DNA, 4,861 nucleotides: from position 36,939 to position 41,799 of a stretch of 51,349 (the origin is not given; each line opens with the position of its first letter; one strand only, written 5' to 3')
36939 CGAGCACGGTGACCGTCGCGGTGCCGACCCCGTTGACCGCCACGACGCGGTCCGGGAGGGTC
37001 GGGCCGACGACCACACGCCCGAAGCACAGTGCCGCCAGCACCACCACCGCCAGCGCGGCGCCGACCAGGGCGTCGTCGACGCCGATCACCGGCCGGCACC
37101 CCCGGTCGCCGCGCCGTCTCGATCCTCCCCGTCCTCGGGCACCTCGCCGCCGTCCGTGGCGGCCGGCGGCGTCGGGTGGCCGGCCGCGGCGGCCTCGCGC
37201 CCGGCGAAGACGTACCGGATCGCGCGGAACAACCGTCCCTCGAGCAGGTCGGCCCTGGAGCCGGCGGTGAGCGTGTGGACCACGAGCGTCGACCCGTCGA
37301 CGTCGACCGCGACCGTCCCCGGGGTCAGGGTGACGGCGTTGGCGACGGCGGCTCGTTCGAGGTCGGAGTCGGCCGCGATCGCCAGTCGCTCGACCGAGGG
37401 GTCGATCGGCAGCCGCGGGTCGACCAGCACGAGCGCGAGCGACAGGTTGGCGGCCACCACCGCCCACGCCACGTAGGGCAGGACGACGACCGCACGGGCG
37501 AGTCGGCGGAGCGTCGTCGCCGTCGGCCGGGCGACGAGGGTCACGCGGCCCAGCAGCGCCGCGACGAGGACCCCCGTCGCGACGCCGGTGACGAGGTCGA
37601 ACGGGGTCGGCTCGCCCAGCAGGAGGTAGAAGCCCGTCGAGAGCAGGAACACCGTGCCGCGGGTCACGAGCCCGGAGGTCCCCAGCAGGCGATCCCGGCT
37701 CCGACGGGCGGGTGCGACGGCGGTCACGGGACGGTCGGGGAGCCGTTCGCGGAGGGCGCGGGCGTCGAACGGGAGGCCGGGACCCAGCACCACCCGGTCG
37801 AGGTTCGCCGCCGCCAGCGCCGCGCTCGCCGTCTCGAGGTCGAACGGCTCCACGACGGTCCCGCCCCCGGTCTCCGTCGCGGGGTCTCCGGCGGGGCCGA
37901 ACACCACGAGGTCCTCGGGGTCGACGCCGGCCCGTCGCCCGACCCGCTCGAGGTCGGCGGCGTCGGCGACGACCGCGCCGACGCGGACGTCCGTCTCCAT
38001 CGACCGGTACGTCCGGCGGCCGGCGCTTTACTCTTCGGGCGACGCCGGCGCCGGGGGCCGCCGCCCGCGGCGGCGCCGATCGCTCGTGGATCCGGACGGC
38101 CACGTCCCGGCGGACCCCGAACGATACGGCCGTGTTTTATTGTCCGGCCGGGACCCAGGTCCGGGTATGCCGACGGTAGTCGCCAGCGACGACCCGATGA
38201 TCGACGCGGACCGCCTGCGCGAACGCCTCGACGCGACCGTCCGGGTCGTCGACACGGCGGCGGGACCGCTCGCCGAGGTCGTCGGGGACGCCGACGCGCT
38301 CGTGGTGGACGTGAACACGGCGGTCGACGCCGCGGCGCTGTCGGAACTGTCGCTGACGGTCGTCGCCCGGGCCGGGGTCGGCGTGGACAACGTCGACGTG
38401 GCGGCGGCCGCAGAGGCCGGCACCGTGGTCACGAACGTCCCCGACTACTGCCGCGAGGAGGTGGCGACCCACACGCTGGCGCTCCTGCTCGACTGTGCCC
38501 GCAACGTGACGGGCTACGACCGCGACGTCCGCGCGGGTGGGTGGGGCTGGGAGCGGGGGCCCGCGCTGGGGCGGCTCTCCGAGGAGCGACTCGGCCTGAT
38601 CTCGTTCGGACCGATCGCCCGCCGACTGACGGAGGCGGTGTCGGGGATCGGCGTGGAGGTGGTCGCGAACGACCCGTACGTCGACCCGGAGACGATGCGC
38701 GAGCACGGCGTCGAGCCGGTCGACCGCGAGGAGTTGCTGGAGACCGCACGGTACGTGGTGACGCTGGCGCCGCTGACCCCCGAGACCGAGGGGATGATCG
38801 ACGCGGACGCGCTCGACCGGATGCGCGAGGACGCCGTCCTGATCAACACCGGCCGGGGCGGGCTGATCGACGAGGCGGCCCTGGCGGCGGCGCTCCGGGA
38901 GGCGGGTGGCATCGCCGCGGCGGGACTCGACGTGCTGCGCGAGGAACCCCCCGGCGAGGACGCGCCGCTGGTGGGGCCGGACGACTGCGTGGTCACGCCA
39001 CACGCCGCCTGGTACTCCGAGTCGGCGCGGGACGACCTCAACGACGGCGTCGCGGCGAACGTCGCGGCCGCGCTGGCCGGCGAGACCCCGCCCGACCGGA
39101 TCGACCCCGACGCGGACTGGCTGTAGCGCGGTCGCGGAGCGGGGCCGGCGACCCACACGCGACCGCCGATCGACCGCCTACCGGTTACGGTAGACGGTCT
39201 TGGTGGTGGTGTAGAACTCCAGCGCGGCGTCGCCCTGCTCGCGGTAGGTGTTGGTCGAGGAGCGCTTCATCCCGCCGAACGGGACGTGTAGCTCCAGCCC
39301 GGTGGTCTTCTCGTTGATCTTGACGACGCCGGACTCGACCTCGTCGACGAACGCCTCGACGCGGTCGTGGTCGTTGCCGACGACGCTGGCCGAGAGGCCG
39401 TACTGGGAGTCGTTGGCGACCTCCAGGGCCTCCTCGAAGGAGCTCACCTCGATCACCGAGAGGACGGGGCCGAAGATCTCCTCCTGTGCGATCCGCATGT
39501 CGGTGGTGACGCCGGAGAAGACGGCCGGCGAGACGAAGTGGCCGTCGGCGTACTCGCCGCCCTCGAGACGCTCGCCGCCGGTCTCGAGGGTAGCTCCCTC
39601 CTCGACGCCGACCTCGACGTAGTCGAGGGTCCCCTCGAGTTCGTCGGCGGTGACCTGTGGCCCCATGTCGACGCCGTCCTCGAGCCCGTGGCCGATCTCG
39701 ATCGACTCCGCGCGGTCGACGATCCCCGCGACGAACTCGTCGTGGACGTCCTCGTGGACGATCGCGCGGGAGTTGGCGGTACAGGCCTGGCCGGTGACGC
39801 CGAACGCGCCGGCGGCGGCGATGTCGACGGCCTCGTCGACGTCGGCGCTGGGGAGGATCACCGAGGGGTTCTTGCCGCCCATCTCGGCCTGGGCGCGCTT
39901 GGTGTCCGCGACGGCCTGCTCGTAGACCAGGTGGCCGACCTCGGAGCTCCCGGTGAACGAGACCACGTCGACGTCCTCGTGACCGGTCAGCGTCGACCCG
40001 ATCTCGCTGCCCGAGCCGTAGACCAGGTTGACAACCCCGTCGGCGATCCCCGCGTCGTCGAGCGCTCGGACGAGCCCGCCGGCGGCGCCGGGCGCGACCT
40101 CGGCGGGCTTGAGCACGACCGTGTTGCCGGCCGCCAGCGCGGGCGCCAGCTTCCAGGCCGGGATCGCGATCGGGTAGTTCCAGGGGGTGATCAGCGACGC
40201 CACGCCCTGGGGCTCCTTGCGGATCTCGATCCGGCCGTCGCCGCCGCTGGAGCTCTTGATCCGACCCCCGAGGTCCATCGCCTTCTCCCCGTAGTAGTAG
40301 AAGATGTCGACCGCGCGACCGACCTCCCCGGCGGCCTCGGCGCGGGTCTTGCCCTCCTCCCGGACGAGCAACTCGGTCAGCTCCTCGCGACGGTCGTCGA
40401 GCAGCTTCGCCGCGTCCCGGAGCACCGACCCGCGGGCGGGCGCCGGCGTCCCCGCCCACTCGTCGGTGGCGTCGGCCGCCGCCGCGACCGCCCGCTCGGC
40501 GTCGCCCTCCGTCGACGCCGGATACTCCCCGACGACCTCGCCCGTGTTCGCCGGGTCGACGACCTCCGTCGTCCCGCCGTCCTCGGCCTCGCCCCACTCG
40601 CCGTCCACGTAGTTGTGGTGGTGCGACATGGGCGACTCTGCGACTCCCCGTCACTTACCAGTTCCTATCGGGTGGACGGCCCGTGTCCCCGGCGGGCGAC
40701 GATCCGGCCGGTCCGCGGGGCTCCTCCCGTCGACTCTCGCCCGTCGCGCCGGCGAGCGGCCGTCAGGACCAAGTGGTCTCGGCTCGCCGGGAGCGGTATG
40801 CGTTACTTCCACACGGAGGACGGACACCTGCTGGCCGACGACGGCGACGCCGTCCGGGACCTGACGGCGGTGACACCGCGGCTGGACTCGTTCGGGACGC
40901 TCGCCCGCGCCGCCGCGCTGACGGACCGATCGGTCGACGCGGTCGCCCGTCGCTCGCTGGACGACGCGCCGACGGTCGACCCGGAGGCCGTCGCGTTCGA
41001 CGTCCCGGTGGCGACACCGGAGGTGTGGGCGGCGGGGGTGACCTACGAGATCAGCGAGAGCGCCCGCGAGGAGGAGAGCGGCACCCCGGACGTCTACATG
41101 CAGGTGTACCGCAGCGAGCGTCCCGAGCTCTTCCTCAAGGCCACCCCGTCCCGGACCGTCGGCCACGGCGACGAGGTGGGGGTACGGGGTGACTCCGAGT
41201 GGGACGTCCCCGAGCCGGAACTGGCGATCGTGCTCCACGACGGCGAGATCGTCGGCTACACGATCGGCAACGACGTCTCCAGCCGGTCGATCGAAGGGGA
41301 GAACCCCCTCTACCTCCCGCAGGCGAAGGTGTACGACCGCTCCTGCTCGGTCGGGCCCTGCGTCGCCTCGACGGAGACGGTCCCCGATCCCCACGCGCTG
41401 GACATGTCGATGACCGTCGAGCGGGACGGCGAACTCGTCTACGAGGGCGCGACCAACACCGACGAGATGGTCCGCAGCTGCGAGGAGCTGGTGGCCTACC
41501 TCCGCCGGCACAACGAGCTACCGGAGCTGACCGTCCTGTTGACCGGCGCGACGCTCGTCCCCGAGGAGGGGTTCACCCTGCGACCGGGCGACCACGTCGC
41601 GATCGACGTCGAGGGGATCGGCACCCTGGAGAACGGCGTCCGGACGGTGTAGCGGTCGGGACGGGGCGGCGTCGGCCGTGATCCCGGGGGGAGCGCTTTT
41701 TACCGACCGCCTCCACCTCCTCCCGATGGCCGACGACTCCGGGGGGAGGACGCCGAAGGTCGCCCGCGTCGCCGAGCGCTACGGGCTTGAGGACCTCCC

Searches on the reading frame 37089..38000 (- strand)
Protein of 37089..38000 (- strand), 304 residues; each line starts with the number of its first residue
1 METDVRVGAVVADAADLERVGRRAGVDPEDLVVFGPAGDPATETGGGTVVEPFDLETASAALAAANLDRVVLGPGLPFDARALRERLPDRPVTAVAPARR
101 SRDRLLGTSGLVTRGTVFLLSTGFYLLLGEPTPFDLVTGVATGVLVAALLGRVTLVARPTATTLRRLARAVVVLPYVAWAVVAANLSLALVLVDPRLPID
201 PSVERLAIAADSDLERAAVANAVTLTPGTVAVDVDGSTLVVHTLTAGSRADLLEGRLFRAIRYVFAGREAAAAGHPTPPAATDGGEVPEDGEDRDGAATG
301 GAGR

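Call 59: search_protein_families(library=pfam, proteins=[window:37089-38000:-], max_evalue=0.001)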
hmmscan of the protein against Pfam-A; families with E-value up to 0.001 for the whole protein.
window:37089-38000:- (304 aa): 1 family
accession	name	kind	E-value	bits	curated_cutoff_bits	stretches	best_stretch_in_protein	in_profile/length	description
PF01899.21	MNHE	-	1.1e-24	87.3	27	1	119-249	2-127/145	Na+/H+ ion antiporter subunit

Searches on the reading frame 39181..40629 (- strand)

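Call 59: search_protein_families(library=pfam, proteins=[window:39181-40629:-], max_evalue=0.001)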
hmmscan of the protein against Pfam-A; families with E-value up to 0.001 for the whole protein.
window:39181-40629:- (483 aa): 1 family
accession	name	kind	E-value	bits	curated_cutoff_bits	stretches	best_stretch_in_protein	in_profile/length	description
PF00171.27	Aldedh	-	4.3e-162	540.3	23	1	14-479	3-461/461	Aldehyde dehydrogenase family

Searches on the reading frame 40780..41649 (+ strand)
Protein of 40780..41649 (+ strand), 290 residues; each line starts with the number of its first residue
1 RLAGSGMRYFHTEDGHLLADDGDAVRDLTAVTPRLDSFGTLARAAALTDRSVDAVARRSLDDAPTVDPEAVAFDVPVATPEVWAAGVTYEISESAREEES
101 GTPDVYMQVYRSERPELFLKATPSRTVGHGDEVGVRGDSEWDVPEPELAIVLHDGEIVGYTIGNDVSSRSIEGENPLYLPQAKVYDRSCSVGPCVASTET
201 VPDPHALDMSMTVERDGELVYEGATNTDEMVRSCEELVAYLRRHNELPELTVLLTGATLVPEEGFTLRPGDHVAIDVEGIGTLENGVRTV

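Call 59: search_protein_families(library=pfam, proteins=[window:40780-41649:+], max_evalue=0.001)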
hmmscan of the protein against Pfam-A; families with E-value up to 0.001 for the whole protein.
window:40780-41649:+ (290 aa): 1 family
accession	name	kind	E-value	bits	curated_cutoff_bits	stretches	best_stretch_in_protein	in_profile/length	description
PF01557.24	FAA_hydrolase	-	2e-26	93.4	23.9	1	113-287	29-213/214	Fumarylacetoacetate (FAA) hydrolase C-terminal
